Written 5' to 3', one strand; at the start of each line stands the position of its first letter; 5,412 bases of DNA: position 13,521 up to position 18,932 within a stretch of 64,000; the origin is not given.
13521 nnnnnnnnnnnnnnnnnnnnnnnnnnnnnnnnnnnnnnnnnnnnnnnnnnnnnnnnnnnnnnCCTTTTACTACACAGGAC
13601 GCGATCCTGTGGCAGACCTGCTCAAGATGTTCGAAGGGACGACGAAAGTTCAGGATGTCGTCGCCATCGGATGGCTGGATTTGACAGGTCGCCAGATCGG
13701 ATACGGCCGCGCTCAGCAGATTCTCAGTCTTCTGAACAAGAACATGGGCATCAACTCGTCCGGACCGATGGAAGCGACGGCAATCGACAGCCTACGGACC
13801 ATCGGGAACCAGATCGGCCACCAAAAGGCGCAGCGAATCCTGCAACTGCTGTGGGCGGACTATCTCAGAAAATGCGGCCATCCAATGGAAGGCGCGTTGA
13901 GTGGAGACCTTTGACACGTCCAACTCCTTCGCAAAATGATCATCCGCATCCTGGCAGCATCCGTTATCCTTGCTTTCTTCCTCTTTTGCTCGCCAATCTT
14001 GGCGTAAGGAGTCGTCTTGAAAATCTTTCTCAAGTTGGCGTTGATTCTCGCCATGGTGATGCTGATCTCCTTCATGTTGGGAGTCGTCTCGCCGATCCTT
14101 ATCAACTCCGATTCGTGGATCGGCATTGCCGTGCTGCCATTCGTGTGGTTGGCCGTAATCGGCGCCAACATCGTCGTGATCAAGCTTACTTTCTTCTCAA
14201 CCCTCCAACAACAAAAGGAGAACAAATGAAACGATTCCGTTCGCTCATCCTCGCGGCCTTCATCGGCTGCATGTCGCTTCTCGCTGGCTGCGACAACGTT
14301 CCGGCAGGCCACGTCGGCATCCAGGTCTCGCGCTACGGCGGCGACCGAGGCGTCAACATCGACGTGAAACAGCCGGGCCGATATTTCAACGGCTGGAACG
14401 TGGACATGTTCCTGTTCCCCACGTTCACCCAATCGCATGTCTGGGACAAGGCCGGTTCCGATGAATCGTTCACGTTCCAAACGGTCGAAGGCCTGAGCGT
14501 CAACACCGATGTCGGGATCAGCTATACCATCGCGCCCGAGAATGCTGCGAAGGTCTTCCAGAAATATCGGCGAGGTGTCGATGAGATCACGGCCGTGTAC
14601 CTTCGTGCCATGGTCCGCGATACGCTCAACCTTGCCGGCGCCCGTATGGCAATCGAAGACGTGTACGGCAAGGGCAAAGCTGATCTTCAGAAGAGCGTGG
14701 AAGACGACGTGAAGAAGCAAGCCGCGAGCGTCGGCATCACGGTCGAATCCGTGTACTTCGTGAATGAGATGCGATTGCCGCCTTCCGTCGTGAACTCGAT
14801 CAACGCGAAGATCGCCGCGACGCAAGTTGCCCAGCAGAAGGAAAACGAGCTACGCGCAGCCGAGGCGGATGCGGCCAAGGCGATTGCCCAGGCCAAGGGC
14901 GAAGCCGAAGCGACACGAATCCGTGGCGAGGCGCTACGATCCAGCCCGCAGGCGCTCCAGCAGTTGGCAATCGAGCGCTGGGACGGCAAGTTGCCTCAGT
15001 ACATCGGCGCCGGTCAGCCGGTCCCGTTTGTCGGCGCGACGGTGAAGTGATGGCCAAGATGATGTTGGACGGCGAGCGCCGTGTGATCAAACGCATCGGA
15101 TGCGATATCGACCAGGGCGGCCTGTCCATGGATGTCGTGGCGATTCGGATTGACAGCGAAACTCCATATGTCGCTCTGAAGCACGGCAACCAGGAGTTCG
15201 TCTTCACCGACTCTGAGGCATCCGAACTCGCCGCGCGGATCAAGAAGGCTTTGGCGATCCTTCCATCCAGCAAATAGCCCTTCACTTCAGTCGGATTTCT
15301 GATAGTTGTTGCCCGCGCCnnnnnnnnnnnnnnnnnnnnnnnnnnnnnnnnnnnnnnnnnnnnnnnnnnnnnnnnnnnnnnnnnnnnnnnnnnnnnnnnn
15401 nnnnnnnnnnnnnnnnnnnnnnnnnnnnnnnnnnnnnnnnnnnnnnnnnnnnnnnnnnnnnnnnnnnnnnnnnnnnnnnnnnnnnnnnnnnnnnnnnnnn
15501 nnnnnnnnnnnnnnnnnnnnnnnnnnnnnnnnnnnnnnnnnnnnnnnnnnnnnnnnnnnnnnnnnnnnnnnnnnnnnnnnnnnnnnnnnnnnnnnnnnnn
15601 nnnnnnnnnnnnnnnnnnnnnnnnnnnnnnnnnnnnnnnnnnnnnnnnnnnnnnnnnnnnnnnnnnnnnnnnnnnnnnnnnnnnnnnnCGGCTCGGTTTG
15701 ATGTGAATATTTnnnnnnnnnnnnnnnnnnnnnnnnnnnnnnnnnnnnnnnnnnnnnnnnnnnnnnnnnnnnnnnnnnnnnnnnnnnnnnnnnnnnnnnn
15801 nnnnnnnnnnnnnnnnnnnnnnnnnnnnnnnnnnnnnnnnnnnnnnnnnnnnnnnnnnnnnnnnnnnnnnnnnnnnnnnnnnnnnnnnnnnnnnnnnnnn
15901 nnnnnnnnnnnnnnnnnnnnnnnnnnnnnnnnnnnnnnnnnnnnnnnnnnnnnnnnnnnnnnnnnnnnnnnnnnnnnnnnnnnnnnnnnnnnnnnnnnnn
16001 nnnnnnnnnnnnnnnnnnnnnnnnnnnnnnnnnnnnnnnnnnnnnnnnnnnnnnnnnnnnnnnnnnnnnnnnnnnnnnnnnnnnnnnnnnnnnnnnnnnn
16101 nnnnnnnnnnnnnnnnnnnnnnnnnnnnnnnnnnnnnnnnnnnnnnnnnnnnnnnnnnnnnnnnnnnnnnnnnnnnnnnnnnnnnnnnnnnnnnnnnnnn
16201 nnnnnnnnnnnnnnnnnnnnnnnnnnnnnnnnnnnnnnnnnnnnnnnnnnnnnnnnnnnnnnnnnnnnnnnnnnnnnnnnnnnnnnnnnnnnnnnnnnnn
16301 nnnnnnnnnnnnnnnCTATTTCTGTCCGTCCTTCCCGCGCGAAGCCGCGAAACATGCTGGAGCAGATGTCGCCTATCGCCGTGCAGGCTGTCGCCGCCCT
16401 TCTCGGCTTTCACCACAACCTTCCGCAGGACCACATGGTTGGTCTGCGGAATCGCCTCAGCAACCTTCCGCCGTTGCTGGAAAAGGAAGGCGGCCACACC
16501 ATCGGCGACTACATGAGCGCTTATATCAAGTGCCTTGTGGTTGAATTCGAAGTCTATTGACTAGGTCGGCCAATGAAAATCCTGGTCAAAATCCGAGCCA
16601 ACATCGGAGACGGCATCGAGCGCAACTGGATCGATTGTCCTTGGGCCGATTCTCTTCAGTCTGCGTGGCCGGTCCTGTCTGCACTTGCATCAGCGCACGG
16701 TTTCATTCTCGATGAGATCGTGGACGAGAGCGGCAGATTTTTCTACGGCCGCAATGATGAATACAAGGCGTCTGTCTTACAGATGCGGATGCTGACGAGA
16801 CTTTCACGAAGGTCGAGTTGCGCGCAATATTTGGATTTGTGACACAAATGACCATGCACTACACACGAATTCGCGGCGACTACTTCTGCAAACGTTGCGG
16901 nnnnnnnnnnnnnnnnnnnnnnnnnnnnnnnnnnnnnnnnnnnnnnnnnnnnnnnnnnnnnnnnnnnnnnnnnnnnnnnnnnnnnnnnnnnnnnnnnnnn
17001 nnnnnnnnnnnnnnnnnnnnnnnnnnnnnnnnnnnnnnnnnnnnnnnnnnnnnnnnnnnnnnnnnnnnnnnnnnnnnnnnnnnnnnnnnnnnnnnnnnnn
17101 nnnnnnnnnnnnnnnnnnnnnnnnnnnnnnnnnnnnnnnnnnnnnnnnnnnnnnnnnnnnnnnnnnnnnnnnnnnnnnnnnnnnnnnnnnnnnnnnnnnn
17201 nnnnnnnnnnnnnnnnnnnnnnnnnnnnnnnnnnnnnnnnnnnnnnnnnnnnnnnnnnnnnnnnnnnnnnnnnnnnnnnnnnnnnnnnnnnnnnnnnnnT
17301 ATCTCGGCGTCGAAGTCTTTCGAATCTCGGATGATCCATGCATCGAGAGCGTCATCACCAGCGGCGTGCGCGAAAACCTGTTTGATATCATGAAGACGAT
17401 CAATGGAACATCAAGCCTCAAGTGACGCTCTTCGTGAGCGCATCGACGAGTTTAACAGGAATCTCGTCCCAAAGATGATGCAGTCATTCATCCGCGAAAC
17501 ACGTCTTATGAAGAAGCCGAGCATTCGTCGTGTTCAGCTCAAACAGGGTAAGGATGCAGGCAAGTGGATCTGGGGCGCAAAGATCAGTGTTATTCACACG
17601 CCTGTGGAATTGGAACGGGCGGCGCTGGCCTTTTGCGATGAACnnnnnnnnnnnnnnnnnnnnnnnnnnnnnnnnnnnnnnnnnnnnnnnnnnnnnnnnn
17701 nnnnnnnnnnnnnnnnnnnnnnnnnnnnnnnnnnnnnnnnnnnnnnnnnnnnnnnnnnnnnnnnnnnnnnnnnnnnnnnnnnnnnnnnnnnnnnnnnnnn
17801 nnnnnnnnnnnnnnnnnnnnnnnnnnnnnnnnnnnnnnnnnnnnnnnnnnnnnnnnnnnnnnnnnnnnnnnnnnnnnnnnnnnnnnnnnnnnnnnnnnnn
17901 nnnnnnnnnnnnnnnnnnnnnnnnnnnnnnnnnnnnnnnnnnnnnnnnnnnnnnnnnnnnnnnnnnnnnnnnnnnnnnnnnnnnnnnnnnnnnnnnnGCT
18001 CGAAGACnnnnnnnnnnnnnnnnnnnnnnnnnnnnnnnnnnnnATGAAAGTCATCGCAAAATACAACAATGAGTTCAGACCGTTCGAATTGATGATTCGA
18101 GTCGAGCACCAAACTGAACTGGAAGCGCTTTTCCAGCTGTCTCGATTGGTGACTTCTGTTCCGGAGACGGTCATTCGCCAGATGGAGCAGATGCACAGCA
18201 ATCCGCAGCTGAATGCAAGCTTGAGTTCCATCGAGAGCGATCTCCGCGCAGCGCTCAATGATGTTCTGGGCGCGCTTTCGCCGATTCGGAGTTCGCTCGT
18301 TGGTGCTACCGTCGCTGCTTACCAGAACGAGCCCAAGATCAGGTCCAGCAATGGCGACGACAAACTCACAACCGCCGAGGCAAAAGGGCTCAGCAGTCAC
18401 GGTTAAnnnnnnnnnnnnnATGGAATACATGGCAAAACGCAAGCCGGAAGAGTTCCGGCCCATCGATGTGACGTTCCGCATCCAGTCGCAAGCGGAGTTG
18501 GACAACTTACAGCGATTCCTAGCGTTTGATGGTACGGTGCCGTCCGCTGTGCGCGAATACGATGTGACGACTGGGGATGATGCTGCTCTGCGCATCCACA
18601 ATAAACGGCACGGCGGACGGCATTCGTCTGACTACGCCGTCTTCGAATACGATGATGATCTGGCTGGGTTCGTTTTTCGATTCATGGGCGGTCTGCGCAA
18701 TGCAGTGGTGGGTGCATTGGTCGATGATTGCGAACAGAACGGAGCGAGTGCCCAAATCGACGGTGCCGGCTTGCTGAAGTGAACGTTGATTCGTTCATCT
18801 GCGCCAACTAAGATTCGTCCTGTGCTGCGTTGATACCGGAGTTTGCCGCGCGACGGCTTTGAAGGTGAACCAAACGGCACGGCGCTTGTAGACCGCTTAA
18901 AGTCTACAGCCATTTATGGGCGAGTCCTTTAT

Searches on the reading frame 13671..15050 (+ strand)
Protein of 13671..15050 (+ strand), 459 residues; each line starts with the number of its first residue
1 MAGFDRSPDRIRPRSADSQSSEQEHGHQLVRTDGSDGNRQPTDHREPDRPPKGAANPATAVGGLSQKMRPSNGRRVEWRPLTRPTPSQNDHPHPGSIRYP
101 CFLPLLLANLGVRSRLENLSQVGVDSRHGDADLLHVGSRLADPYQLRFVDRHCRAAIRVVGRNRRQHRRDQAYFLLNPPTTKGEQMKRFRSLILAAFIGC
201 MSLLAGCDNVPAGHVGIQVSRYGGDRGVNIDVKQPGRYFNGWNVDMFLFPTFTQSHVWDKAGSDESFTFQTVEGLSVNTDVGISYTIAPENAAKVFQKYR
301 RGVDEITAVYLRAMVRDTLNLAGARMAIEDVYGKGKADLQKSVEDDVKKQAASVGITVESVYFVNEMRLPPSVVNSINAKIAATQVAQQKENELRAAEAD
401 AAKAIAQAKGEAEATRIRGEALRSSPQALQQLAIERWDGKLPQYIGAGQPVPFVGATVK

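Call 11: search_protein_families(library=phrogs, proteins=[window:13671-15050:+], max_evalue=0.01)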
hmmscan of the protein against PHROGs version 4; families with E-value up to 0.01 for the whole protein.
window:13671-15050:+ (459 aa): 4 families
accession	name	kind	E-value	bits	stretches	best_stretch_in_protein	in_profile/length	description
phrog_200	-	other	3.9e-80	270.8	1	185-455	74-358/379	lipoprotein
phrog_38808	-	unknown function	8.9e-13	49.4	1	397-454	10-65/68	-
phrog_21428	-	unknown function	2.6e-08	34.7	1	192-246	7-59/63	-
phrog_11227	-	other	0.0098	16.8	1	390-438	60-108/138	protease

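Call 12: search_protein_families(library=pfam, proteins=[window:13671-15050:+], max_evalue=0.01)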
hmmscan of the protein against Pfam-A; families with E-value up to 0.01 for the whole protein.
window:13671-15050:+ (459 aa): 1 family
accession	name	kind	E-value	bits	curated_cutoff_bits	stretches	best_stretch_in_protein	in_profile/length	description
PF01145.31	Band_7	-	1.1e-22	81.3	23.6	1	210-396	3-174/176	SPFH domain / Band 7 family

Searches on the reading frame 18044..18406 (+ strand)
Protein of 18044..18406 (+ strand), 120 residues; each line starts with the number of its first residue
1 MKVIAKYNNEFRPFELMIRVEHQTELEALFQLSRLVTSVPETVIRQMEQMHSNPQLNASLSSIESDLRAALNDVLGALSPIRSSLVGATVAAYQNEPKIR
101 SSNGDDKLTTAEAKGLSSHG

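Call 31: search_protein_families(library=phrogs, proteins=[window:18044-18406:+], max_evalue=1)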
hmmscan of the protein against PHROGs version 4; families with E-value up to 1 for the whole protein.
window:18044-18406:+ (120 aa): 1 family
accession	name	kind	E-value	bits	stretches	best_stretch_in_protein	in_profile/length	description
phrog_11666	-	unknown function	0.0015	19.5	1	49-76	18-45/49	-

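Call 68: search_protein_families(library=pfam, proteins=[window:18044-18406:+], max_evalue=0.01)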
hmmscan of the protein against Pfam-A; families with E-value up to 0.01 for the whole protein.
window:18044-18406:+ (120 aa): 0 families

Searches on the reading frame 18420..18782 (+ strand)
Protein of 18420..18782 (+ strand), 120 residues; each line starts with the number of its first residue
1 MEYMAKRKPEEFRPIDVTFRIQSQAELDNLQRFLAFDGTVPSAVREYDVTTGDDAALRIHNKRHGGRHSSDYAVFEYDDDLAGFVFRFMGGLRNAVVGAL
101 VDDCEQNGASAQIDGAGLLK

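Call 11: search_protein_families(library=phrogs, proteins=[window:18420-18782:+], max_evalue=0.01)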
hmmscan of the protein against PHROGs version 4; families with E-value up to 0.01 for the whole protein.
window:18420-18782:+ (120 aa): 1 family
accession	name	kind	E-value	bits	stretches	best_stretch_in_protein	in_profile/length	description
phrog_29890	-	unknown function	0.0024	19.2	1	16-44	25-53/65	-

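Call 12: search_protein_families(library=pfam, proteins=[window:18420-18782:+], max_evalue=0.01)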
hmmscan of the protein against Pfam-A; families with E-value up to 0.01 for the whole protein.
window:18420-18782:+ (120 aa): 0 families

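Call 48: find_homologous_proteins(query=window:18420-18782:+, max_evalue=0.001)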
Query window:18420-18782:+ (120 aa): 1 proteins with E <= 0.001 among 10 candidates.
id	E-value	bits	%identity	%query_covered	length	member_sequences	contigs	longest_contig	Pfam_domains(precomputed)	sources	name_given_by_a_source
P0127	5.2e-74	264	100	100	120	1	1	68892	-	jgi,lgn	jgi:hypothetical protein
